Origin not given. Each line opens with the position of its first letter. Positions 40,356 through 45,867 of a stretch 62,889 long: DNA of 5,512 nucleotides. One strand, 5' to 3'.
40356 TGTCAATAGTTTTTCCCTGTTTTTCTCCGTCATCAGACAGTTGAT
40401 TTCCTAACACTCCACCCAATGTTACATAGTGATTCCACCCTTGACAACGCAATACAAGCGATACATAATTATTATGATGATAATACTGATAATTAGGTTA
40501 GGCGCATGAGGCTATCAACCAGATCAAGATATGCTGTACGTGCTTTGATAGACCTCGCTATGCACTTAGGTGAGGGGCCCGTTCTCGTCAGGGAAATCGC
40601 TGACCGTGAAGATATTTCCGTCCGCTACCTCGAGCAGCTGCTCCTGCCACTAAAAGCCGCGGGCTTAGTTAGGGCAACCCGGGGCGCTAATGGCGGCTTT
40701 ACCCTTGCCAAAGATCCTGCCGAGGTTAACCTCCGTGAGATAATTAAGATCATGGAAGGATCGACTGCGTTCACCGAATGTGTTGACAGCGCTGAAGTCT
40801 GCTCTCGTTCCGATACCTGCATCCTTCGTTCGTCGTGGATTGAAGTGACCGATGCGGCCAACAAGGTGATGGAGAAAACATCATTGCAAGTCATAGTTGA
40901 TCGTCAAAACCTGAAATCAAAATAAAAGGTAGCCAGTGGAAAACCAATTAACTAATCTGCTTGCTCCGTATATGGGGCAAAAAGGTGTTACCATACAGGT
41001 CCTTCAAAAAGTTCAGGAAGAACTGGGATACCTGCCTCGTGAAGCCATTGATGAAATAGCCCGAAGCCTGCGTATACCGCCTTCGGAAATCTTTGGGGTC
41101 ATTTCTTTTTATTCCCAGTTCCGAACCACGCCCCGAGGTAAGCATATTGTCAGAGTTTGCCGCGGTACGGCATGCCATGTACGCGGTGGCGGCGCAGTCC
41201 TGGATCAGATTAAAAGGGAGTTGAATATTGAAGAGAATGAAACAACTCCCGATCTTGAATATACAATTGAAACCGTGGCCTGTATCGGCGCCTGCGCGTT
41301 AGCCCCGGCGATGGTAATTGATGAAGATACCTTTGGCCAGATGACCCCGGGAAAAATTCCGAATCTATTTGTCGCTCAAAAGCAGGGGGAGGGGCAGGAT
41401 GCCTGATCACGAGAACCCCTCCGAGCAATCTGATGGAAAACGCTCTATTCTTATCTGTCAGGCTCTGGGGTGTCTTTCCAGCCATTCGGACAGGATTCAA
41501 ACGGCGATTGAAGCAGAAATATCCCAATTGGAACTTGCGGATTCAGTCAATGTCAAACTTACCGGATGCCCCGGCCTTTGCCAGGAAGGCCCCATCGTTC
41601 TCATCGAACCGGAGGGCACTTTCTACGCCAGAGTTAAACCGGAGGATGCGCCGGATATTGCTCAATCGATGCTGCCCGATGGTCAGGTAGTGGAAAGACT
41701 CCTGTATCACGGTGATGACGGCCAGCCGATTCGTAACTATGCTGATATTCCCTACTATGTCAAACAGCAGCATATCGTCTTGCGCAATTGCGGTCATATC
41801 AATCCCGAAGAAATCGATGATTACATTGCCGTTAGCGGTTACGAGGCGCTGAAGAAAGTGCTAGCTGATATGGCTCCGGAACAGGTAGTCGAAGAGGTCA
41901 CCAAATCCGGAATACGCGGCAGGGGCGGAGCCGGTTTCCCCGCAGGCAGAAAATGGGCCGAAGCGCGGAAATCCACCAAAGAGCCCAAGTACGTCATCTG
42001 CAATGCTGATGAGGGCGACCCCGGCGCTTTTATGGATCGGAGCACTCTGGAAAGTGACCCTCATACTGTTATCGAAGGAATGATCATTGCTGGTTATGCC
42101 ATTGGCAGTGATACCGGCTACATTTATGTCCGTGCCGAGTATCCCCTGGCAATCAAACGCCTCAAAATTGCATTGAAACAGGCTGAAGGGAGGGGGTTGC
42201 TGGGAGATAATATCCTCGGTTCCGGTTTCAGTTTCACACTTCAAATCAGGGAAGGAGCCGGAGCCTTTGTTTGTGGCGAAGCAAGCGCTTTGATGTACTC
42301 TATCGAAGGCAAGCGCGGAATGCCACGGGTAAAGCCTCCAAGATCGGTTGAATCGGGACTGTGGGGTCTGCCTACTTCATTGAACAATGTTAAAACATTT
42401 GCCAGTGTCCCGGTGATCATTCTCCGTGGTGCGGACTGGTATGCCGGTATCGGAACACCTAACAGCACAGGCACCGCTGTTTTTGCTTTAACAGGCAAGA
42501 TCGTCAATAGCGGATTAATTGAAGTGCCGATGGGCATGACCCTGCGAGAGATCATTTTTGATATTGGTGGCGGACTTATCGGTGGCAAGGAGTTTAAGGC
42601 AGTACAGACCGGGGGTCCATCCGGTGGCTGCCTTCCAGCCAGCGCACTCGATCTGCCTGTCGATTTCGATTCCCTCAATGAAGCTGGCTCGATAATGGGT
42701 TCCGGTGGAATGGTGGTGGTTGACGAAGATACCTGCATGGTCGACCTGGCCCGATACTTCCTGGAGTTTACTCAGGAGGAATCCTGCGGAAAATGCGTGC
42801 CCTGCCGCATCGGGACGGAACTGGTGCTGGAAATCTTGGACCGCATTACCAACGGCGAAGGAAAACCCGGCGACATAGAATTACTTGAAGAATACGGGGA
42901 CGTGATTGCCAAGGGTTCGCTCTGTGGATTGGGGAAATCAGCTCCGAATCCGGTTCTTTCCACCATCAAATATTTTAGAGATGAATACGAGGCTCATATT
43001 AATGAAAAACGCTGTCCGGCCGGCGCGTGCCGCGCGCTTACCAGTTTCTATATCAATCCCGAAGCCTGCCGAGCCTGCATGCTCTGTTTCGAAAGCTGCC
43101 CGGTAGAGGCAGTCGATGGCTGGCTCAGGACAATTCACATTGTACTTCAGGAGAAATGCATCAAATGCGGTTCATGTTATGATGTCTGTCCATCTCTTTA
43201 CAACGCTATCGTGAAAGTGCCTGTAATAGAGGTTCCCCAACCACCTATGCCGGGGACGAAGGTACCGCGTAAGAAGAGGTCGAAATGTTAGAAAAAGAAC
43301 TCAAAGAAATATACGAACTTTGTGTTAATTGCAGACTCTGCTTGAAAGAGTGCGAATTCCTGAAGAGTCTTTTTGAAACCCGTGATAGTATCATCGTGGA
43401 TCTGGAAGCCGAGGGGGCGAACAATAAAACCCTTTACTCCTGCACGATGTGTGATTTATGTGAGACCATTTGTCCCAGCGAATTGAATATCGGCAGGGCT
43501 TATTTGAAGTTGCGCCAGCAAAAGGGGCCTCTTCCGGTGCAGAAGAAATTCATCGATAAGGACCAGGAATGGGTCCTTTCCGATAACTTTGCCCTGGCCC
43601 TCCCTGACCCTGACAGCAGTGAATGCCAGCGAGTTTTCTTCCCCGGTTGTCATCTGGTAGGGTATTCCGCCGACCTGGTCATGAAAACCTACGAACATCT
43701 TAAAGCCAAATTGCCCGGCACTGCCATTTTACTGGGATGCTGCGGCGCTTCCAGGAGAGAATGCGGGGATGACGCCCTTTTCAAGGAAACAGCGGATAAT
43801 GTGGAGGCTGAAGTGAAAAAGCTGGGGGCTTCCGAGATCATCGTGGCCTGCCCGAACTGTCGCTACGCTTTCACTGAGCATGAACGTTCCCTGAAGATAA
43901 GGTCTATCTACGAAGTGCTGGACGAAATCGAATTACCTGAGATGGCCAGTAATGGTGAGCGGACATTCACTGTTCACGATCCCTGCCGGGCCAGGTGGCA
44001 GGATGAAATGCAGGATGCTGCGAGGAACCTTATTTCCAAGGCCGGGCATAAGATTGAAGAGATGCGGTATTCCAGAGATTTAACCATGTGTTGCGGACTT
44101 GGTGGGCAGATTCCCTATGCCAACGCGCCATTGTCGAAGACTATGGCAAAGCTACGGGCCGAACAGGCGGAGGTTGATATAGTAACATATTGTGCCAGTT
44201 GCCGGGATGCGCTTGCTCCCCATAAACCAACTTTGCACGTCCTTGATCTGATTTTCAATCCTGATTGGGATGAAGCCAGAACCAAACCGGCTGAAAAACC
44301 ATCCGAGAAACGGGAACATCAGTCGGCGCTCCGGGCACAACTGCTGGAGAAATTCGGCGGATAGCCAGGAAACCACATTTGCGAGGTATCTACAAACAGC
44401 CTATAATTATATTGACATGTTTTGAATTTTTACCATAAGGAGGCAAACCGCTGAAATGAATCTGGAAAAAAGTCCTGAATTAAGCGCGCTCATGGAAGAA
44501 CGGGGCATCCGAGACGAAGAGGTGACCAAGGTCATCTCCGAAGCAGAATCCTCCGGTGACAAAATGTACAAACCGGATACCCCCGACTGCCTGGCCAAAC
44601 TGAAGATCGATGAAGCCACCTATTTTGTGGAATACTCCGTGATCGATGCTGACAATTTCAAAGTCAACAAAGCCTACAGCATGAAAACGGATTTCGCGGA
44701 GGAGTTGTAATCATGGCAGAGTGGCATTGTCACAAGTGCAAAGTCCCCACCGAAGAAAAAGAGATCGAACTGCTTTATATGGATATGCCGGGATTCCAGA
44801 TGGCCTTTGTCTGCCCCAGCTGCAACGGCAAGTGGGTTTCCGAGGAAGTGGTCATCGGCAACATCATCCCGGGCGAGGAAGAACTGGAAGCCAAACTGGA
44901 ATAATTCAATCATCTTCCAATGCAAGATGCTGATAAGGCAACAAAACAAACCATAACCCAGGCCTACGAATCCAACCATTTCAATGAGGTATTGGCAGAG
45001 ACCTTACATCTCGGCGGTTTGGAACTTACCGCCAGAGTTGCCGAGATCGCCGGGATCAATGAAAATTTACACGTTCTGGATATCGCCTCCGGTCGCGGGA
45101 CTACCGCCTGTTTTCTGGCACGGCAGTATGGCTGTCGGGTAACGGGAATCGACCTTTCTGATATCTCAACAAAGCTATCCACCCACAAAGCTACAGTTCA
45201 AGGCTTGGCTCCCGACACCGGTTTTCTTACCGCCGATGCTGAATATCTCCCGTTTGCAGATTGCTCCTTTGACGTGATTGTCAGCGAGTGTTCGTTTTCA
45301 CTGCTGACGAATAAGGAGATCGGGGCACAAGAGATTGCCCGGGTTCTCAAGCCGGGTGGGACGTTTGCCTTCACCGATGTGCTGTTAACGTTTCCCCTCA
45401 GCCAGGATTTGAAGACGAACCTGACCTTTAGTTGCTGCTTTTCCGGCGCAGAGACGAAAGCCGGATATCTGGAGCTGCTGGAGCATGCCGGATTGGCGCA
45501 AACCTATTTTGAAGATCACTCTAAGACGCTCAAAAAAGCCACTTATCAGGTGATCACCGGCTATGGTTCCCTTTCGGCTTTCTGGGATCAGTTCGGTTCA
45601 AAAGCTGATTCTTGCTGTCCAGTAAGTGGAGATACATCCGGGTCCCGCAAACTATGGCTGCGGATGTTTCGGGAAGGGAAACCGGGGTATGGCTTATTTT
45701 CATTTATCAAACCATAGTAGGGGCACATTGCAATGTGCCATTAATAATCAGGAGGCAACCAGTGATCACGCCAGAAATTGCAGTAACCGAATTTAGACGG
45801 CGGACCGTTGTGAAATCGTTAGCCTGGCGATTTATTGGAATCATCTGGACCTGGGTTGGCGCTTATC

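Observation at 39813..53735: A shared promoter and operator-like box ties the divergent Rrf2 genes, an 11-gene operon and the convergent Hgd-like operon into one candidate regulon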

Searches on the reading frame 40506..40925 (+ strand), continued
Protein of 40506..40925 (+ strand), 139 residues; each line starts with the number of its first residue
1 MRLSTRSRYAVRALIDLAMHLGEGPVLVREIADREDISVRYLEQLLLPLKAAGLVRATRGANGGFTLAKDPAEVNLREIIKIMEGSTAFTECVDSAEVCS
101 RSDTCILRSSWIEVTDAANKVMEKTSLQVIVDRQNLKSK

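Call 66: find_encoding_contigs(protein=P0147, flank=8000, max_places=1)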
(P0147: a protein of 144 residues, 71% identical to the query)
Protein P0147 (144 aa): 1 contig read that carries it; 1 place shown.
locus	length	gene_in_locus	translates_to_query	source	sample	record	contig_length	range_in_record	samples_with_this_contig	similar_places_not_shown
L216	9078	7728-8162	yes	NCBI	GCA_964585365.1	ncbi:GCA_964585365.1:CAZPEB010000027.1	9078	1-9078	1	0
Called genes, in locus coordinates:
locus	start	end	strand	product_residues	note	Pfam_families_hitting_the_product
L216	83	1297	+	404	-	-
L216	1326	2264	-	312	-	PF13353:Fer4_12, PF13237:Fer4_10 (weak), PF00037:Fer4, PF12838:Fer4_7, PF13187:Fer4_9, PF14697:Fer4_21, PF00037:Fer4 (weak), PF04055:Radical_SAM, +4 more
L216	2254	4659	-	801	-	PF02901:PFL-like, PF01228:Gly_radical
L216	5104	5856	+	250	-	PF03009:GDPD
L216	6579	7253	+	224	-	-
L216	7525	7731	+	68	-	-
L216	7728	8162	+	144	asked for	PF02082:Rrf2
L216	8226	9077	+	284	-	?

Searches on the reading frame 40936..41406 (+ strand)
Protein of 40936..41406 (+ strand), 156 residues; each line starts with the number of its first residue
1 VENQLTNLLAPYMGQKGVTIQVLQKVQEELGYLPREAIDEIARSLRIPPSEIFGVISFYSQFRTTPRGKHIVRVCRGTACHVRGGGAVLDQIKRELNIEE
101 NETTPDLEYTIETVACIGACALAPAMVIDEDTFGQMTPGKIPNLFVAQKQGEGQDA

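Call 5: search_protein_families(library=pfam, proteins=[window:40936-41406:+], max_evalue=0.01)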
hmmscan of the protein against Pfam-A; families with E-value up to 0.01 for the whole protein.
window:40936-41406:+ (156 aa): 1 family
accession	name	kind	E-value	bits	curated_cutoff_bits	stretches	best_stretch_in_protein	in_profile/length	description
PF01257.25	2Fe-2S_thioredx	-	2.5e-49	167.3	24.8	1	7-144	3-140/145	Thioredoxin-like [2Fe-2S] ferredoxin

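Call 13: search_protein_families(library=ncbifam, proteins=[window:40936-41406:+], max_evalue=0.001)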
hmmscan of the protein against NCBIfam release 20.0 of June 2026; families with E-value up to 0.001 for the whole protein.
window:40936-41406:+ (156 aa): 9 families
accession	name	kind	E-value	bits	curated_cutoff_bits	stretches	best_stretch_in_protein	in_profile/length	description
NF005722.0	PRK07539.1-2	equivalog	2.9e-44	150.9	141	1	3-146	11-154/157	NADH-quinone oxidoreductase subunit NuoE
NF004638.0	PRK05988.1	equivalog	2.2e-42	144.6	198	1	4-145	13-154/159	formate dehydrogenase subunit gamma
NF005747.0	PRK07571.1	equivalog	1.5e-39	135.4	224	1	17-142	37-162/173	bidirectional hydrogenase complex protein HoxE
TIGR01958.1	nuoE_fam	subfamily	2e-37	128.6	142.4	1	14-145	13-144/148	NADH-quinone oxidoreductase subunit NuoE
NF005725.0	PRK07539.1-5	equivalog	3e-32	111.7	220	1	13-146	35-169/174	NADH-quinone oxidoreductase subunit NuoE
NF005721.0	PRK07539.1-1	equivalog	3.6e-29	102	308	1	5-147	34-176/292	NADH-quinone oxidoreductase subunit NuoE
NF005723.0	PRK07539.1-3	equivalog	2.1e-24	86.2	226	1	17-144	24-152/158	NADH-quinone oxidoreductase subunit NuoE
NF005724.0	PRK07539.1-4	equivalog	1.1e-23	84.4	280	1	14-152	37-176/240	NADH-quinone oxidoreductase subunit NuoE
NF009040.0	PRK12373.1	equivalog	4.5e-21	76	514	1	15-154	35-175/400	NADH-quinone oxidoreductase subunit E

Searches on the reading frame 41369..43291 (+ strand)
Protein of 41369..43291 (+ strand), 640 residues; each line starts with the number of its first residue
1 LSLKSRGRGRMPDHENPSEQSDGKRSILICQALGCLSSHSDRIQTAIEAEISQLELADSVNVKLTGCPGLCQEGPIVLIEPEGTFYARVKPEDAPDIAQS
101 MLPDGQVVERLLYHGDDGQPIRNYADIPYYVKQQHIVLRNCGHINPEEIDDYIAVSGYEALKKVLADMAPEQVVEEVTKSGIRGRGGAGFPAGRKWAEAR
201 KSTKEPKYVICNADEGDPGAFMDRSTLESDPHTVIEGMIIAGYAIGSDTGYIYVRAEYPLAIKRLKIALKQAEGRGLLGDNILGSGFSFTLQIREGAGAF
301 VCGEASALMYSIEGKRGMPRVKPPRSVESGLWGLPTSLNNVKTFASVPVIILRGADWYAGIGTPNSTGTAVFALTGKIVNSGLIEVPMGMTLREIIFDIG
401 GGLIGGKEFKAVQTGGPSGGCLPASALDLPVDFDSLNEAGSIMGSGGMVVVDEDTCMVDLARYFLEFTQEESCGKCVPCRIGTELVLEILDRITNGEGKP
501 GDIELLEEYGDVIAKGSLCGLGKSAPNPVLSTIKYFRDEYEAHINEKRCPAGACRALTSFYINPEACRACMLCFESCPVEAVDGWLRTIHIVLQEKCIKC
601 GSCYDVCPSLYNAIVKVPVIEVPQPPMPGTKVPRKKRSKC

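Call 5: search_protein_families(library=pfam, proteins=[window:41369-43291:+], max_evalue=0.01)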
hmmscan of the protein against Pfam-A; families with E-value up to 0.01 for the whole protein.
window:41369-43291:+ (640 aa): 14 families
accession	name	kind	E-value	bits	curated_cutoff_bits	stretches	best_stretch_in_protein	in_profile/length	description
PF01512.22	Complex1_51K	-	2e-46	158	31.2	1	177-348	1-149/150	Nuo51 FMN-binding domain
PF10589.14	NADH_4Fe-4S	-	3.7e-35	120.1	23.5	1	459-543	1-85/85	NADH-ubiquinone oxidoreductase-F iron-sulfur binding region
PF13237.11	Fer4_10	-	8.5e-09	35.7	25.5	2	561-608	3-53/53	4Fe-4S dicluster domain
PF00037.32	Fer4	-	5.3e-08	32.8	21.1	2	592-608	3-19/24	4Fe-4S binding domain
PF12837.12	Fer4_6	-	1.1e-06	28.7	25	2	594-614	6-24/24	4Fe-4S binding domain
PF14697.11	Fer4_21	-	2.6e-06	27.9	35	1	562-609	3-53/59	4Fe-4S dicluster domain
PF01257.25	2Fe-2S_thioredx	-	3.5e-06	27.4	24.8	1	20-100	61-143/145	Thioredoxin-like [2Fe-2S] ferredoxin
PF13187.11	Fer4_9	-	4e-06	27.2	27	1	566-609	1-49/52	4Fe-4S dicluster domain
PF12838.12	Fer4_7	-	5.3e-06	27.2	27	1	596-621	1-24/52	4Fe-4S dicluster domain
PF12797.12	Fer4_2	-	1.3e-05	25.3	24.5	2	592-609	5-22/22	4Fe-4S binding domain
PF12800.12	Fer4_4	-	0.00017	22.1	24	1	595-608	2-15/17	4Fe-4S binding domain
PF10531.15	SLBB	-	0.00097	19.4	27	1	371-420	1-53/55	SLBB domain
PF22461.2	SLBB_2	-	0.0019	18.7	27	1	372-425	3-58/79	SLBB domain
PF13183.11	Fer4_8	-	0.0029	18.6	27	1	595-610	3-18/68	4Fe-4S dicluster domain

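Call 13: search_protein_families(library=ncbifam, proteins=[window:41369-43291:+], max_evalue=0.001)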
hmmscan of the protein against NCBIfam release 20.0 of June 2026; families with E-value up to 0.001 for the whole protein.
window:41369-43291:+ (640 aa): 32 families (the best 25 are shown)
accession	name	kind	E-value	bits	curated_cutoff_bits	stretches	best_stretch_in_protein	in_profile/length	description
TIGR01959.1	nuoF_fam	equivalog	7.4e-146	485.7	558.65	1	144-544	9-410/410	NADH-quinone oxidoreductase subunit NuoF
NF008436.0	PRK11278.1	equivalog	1.5e-116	389.9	749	1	145-548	23-430/448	NADH-quinone oxidoreductase subunit NuoF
NF010120.0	PRK13596.1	equivalog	3.3e-114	381.8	389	1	137-548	8-421/433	NADH-quinone oxidoreductase subunit NuoF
NF041612.1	fdxn_Clost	equivalog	3.6e-14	53.2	150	1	35-112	24-101/102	2Fe-2S ferredoxin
TIGR04481.1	PR_assoc_PrdC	equivalog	1.1e-11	44.2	490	1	150-271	52-170/425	proline reductase-associated electron transfer protein PrdC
TIGR01945.1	rnfC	subfamily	7.5e-11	41.2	245.95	1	143-272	98-221/435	RnfABCDGE type electron transport complex subunit C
TIGR01944.1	rnfB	subfamily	1.4e-10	41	68.7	1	559-609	107-157/190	RnfABCDGE type electron transport complex subunit B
NF003454.1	PRK05035.1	equivalog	1.4e-10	40.3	345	1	141-272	98-222/556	electron transport complex subunit RsxC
NF041613.1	fdxn_Azotob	equivalog_domain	2.3e-08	34.3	195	1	35-108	24-97/107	2Fe-2S ferredoxin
TIGR04105.1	FeFe_hydrog_B1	subfamily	3.7e-08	32.5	450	1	559-618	105-163/462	monomeric [FeFe] hydrogenase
NF003475.0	PRK05113.1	equivalog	2.7e-07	30.6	203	1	560-611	108-159/190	electron transport complex subunit RsxB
NF058577.1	FdxA_fam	equivalog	3.2e-07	30.4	65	1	564-609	6-50/52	4Fe-4S ferredoxin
NF005415.0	PRK06991.1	equivalog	4.3e-07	29.8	281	1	555-609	75-129/284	electron transport complex subunit RsxB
TIGR02700.1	flavo_MJ0208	hypoth_equivalog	7.4e-07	28.7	251.35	1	552-616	135-196/234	dihydromethanopterin reductase (acceptor)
TIGR03294.1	FrhG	equivalog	1e-05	25.4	245.5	1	545-610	155-218/228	coenzyme F420 hydrogenase subunit gamma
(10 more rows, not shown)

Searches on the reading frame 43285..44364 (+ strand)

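Call 5: search_protein_families(library=pfam, proteins=[window:43285-44364:+], max_evalue=0.01)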
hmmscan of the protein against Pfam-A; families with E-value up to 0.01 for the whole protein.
window:43285-44364:+ (359 aa): 6 families
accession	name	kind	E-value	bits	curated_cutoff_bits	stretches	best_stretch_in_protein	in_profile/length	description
PF02754.22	CCG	-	2.4e-15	56.8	20.6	2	117-196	2-84/85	Cysteine-rich domain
PF13183.11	Fer4_8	-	1.3e-07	32.5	27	1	11-66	3-67/68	4Fe-4S dicluster domain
PF13534.11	Fer4_17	-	3.2e-07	31.2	22.2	1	13-68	2-61/61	4Fe-4S dicluster domain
PF13237.11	Fer4_10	-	5e-05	23.6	25.5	1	9-64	5-53/53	4Fe-4S dicluster domain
PF13187.11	Fer4_9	-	0.00014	22.2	27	1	13-66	2-50/52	4Fe-4S dicluster domain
PF12838.12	Fer4_7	-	0.0064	17.4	27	1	13-65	2-50/52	4Fe-4S dicluster domain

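Call 12: search_protein_families(library=ncbifam, proteins=[window:43285-44364:+], max_evalue=0.001)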
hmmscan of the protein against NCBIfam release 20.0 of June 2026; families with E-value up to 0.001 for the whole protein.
window:43285-44364:+ (359 aa): 9 families
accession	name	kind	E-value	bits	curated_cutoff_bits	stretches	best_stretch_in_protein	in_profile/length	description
NF045663.1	diclust_near_Sec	equivalog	1.8e-89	300.8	530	1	15-357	310-665/759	pyridine nucleotide-disulfide oxidoreductase/dicluster-binding protein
NF004898.0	PRK06259.1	equivalog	2.1e-15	56.3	385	1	42-307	177-460/488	fumarate reductase (CoM/CoB) subunit TfrB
NF045670.1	quin_L_LdhH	equivalog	3.4e-12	45.5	800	1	107-306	460-681/706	L-lactate dehydrogenase (quinone) large subunit LdhH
NF045724.1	ferredox_TmcB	equivalog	6.7e-08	31.5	735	1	219-306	306-400/430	electron transfer complex ferredoxin TmcB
NF008434.0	PRK11274.1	equivalog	1.6e-06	27.3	333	0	194-306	268-384/409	glycolate oxidase subunit GlcF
NF008369.0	PRK11168.1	equivalog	2.2e-05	23.5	278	0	115-275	168-339/401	anaerobic glycerol-3-phosphate dehydrogenase subunit C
NF045711.1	sulf_resp_HmcF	equivalog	8e-05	21.6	750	0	227-310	336-425/457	sulfate respiration complex iron-sulfur protein HmcF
TIGR00384.1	dhsB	subfamily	0.00045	19.7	88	1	29-75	174-220/222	succinate dehydrogenase and fumarate reductase iron-sulfur protein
NF045796.1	DsrK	equivalog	0.00059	18.6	400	1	198-311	292-417/453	sulfate reduction electron transfer complex DsrMKJOP subunit DsrK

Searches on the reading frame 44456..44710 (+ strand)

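Call 5: search_protein_families(library=pfam, proteins=[window:44456-44710:+], max_evalue=0.01)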
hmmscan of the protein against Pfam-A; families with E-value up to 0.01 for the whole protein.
window:44456-44710:+ (84 aa): 0 families

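Call 12: search_protein_families(library=ncbifam, proteins=[window:44456-44710:+], max_evalue=0.001)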
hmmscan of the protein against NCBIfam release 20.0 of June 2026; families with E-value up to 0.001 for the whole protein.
window:44456-44710:+ (84 aa): 1 family
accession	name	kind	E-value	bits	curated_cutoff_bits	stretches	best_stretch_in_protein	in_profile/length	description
NF045663.1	diclust_near_Sec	equivalog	3.6e-14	51.8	530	1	2-77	680-754/759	pyridine nucleotide-disulfide oxidoreductase/dicluster-binding protein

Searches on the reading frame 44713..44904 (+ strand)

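Call 5: search_protein_families(library=pfam, proteins=[window:44713-44904:+], max_evalue=0.01)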
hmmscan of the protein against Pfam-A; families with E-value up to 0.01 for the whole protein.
window:44713-44904:+ (63 aa): 2 families
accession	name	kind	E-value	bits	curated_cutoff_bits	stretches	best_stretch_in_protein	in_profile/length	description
PF24292.1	DUF7479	-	3.3e-12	46.7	27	1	3-61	2-60/60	Domain of unknown function (DUF7479)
PF23145.1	Zf_2nd_IFT121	-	0.0091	16.1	25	0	4-20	17-33/45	IFT121, second zinc finger domain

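Call 12: search_protein_families(library=ncbifam, proteins=[window:44713-44904:+], max_evalue=0.001)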
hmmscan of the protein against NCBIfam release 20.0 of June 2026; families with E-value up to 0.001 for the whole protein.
window:44713-44904:+ (63 aa): 1 family
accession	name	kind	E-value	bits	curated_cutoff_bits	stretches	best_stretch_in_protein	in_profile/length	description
NF045645.1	DVU_1557_fam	equivalog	1.8e-10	40.8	60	1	3-61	2-60/60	DVU_1557 family redox protein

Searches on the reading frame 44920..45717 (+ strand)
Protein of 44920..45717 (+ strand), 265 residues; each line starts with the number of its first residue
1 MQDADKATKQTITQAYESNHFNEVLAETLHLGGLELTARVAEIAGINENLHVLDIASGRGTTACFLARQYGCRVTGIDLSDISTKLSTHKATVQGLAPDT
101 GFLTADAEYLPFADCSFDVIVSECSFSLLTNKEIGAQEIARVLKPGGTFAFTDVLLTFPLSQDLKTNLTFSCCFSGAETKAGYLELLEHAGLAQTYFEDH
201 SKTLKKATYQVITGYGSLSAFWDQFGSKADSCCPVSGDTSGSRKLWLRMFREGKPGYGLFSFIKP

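Call 5: search_protein_families(library=pfam, proteins=[window:44920-45717:+], max_evalue=0.01)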
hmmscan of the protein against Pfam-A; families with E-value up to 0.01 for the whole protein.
window:44920-45717:+ (265 aa): 9 families
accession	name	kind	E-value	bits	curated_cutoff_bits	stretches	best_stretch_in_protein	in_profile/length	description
PF08241.18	Methyltransf_11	-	1.8e-20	73.8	21.2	1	53-151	1-95/95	Methyltransferase domain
PF13649.12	Methyltransf_25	-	1.4e-19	71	27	1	52-147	1-97/97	Methyltransferase domain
PF13847.12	Methyltransf_31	-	4.9e-18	65.7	27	1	47-190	2-144/145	Methyltransferase domain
PF01209.24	Ubie_methyltran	-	1.6e-12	47.7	20.1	1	37-150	36-150/233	ubiE/COQ5 methyltransferase family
PF08242.18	Methyltransf_12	-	1.9e-10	41.7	30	1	53-149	1-98/98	Methyltransferase domain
PF13489.12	Methyltransf_23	-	1.9e-09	37.9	27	1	36-166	9-131/164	Methyltransferase domain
PF02353.26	CMAS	-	4.9e-06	26.5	27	1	26-151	40-164/273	Mycolic acid cyclopropane synthetase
PF05148.21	Methyltransf_8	-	0.00021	21.7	27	1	97-164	103-169/219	Hypothetical methyltransferase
PF20922.3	Anamorsin_N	-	0.0048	17.1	27.1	0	112-157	47-93/163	Anamorsin, N-terminal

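Call 12: search_protein_families(library=ncbifam, proteins=[window:44920-45717:+], max_evalue=0.001)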
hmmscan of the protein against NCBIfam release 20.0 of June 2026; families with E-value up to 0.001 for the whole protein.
window:44920-45717:+ (265 aa): 36 families (the best 25 are shown)
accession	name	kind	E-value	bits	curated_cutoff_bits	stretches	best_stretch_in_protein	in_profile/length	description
NF045667.1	MTase_DVU1556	equivalog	9.1e-46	156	155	1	27-259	1-209/213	DVU_1556 family methyltransferase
NF008823.0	PRK11873.1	subfamily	8.1e-28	97.7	263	1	12-210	43-241/272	arsenite methyltransferase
NF040539.1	AST_met_ArsM_2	exception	3.5e-26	92.6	240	1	36-210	44-223/262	putative arsinothricin biosynthesis methyltransferase ArsM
NF041537.1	ArsM_AhpD_UU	exception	2.2e-24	85.9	510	1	45-195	73-225/345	arsenite methyltransferase/AhpD domain selenoprotein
NF041536.1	ArsM_DUF2284_UU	exception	5.2e-19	67.9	575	1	44-195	72-225/459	arsenite methyltransferase/DUF2284 domain selenoprotein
NF041675.1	sarc_dimgly_tmase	equivalog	1.8e-18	67.5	550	1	43-207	61-225/278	sarcosine/dimethylglycine N-methyltransferase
NF047649.1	MTase_UXPK_star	exception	4.1e-18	65.4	460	1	51-198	80-229/283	methyltransferase/UXPK-star double selenoprotein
NF045825.1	FAmtase_mtf2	equivalog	3e-15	56.1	400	1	39-159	50-166/248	fatty-acid O-methyltransferase Mtf2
NF045823.1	PthPhpthDimycoMt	equivalog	4.4e-15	55.5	300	1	50-154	68-169/256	phthiotriol/phenolphthiotriol dimycocerosates methyltransferase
TIGR01934.1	MenG_MenH_UbiE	subfamily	7.1e-15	54.9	158.35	1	39-153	30-143/223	ubiquinone/menaquinone biosynthesis methyltransferase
NF001240.0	PRK00216.1-1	equivalog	2.7e-14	52.8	378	1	20-149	38-166/251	bifunctional demethylmenaquinone methyltransferase/2-methoxy-6-polyprenyl-1,4-benzoquinol methylase UbiE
NF052510.1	methyltran_MpqE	exception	4.8e-13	49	335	1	11-150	14-150/234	methyl-plastoquinone biosynthesis methyltransferase MpqE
NF001242.0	PRK00216.1-3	equivalog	2.3e-12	46.9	351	1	38-150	59-174/258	bifunctional demethylmenaquinone methyltransferase/2-methoxy-6-polyprenyl-1,4-benzoquinol methylase UbiE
TIGR02072.1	BioC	equivalog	2.7e-12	47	184.95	1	47-154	33-135/244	malonyl-ACP O-methyltransferase BioC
NF001244.0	PRK00216.1-5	equivalog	3.2e-12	46.2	216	1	43-153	43-155/236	bifunctional demethylmenaquinone methyltransferase/2-methoxy-6-polyprenyl-1,4-benzoquinol methylase UbiE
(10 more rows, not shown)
